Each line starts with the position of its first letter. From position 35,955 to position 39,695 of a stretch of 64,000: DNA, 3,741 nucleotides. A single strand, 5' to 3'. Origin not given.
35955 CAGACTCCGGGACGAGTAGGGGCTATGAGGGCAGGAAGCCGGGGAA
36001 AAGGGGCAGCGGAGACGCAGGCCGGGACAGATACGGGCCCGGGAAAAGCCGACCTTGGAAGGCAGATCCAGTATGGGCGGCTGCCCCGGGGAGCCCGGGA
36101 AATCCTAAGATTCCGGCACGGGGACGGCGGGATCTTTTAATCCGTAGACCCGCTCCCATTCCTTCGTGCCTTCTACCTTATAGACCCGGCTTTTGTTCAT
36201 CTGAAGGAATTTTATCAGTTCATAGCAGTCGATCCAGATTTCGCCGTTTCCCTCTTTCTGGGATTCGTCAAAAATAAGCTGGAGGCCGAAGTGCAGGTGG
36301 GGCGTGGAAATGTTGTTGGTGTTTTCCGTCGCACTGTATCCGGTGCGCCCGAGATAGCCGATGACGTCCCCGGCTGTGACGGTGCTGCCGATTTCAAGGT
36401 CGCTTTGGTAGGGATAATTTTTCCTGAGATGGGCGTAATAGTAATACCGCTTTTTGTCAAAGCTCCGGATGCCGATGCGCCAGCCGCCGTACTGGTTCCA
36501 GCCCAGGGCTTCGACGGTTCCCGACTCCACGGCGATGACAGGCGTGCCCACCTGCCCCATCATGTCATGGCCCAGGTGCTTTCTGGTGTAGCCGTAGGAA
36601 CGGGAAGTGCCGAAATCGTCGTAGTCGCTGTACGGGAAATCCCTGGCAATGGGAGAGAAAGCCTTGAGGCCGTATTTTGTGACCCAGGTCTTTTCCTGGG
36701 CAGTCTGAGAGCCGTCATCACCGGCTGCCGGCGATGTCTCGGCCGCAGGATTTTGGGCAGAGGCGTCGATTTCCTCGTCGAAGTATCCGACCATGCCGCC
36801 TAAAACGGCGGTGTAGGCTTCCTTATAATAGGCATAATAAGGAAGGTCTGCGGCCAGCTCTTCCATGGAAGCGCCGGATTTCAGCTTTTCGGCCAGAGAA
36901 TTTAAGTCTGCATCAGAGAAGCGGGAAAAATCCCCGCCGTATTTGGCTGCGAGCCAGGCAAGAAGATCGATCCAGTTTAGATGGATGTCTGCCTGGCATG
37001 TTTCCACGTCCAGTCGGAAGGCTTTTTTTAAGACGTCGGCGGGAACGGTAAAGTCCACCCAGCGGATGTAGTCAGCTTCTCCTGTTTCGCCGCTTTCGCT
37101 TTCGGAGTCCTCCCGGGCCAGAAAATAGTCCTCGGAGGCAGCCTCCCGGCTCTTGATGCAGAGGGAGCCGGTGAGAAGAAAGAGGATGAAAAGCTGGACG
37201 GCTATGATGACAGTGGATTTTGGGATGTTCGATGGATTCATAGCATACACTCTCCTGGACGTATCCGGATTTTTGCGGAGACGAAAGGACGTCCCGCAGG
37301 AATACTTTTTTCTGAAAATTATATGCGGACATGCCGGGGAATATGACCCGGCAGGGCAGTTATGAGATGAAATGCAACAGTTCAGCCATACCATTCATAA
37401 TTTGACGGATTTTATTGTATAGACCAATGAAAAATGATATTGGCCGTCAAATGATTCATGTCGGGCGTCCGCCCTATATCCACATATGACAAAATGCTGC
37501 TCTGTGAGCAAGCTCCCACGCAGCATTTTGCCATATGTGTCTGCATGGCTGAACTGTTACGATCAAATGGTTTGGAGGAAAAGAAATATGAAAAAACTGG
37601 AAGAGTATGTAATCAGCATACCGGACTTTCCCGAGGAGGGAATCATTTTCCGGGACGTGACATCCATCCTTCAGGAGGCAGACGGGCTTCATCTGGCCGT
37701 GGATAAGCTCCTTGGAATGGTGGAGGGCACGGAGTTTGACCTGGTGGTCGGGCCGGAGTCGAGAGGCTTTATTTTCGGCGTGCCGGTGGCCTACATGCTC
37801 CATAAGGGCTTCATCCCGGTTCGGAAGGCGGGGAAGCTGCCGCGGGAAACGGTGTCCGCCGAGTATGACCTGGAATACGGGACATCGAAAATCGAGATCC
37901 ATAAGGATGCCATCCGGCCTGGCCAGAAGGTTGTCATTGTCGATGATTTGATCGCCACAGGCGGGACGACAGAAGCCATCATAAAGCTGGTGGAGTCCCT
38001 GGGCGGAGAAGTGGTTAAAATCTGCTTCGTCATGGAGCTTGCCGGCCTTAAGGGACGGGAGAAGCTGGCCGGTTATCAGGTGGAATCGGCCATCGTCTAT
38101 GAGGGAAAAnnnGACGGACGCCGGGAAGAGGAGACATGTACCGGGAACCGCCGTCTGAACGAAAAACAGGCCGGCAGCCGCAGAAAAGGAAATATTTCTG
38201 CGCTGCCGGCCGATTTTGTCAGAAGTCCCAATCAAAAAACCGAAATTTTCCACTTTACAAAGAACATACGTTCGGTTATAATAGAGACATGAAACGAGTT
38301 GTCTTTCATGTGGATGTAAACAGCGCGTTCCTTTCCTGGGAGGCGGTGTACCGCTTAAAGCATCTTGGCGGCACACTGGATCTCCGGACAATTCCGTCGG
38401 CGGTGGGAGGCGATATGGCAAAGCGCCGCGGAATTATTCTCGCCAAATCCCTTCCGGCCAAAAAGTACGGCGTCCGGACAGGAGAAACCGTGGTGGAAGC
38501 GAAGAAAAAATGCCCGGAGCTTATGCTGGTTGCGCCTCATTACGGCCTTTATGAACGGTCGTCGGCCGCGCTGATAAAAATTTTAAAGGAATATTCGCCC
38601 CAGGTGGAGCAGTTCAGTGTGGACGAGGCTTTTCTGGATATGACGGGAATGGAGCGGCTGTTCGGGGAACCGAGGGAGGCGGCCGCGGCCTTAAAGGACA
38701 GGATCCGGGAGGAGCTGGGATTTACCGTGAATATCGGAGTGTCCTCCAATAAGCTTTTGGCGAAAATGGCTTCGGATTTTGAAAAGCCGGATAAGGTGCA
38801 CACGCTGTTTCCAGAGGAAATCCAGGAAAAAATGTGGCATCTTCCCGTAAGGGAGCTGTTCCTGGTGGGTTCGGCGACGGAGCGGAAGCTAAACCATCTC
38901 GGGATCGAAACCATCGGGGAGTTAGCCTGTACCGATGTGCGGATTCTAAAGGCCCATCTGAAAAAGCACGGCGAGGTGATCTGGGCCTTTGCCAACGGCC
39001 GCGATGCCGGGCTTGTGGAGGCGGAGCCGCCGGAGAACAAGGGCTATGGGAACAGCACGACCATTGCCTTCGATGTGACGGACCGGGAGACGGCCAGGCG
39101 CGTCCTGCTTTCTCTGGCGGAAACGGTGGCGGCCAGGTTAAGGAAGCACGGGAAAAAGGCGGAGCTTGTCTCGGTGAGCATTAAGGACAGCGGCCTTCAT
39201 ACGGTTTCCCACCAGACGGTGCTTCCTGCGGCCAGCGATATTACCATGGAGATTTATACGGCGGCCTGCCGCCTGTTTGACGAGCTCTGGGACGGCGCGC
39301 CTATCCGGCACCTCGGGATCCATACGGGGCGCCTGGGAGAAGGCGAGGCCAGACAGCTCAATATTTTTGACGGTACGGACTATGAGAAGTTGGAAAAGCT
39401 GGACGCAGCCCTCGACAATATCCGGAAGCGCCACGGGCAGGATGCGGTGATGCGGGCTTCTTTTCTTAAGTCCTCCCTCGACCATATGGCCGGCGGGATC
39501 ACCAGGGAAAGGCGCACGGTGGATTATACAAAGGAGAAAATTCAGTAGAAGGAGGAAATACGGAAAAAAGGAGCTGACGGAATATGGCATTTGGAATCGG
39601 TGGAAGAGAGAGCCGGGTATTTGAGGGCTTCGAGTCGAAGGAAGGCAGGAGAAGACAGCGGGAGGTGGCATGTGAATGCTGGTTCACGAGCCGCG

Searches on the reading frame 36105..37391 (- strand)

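Call 31: search_protein_families(library=pfam, proteins=[window:36105-37391:-], max_evalue=0.00001)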
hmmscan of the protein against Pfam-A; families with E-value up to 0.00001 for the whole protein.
window:36105-37391:- (428 aa): 1 family
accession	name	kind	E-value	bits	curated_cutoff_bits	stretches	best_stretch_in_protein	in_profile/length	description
PF01551.29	Peptidase_M23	-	2.2e-16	60.3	28.7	1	271-371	2-88/96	Peptidase family M23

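Call 70: search_protein_families(library=ncbifam, proteins=[window:36105-37391:-], max_evalue=0.00001)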
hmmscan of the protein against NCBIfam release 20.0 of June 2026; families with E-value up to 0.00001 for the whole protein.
window:36105-37391:- (428 aa): 2 families
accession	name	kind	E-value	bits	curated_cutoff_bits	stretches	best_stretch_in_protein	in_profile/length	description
NF053824.1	PdgNdpepShyC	equivalog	1.8e-07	30.4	700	1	266-368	290-378/429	peptidoglycan DD-endopeptidase ShyC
NF052530.1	Heli_ShapePgp3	exception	1.1e-06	28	300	1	259-371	152-252/270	peptidoglycan metallopeptidase Pgp3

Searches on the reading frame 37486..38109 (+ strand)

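Call 31: search_protein_families(library=pfam, proteins=[window:37486-38109:+], max_evalue=0.00001)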
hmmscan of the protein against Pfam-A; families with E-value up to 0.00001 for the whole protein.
window:37486-38109:+ (208 aa): 1 family
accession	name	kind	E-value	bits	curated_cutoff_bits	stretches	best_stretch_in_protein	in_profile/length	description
PF00156.33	Pribosyltran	-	9.2e-16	58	26.3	1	80-197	26-130/158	Phosphoribosyl transferase domain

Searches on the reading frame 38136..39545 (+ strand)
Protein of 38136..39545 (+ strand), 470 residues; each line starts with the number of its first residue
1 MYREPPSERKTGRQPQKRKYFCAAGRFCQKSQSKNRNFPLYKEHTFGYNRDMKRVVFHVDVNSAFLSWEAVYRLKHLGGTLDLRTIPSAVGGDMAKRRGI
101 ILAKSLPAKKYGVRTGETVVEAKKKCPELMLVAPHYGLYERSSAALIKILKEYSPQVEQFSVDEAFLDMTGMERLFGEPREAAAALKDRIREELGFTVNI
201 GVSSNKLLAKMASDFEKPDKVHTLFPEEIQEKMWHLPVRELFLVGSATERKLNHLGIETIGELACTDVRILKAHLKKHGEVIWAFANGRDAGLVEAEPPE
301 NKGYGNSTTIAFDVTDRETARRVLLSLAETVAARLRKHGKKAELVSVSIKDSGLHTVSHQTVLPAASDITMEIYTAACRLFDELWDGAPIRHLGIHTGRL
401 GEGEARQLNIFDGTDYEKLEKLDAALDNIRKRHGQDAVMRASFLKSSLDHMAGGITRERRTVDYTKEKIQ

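Call 31: search_protein_families(library=pfam, proteins=[window:38136-39545:+], max_evalue=0.00001)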
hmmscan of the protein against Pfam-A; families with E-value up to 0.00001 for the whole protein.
window:38136-39545:+ (470 aa): 3 families
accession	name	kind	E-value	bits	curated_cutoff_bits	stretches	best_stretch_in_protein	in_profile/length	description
PF00817.25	IMS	-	3.5e-41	141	23.2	1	59-214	1-148/148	impB/mucB/samB family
PF11799.13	IMS_C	-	3.2e-28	98.8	20.7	1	302-409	2-108/109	impB/mucB/samB family C-terminal domain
PF11798.14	IMS_HHH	-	1.9e-07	31.4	24.4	1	226-257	1-32/32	IMS family HHH motif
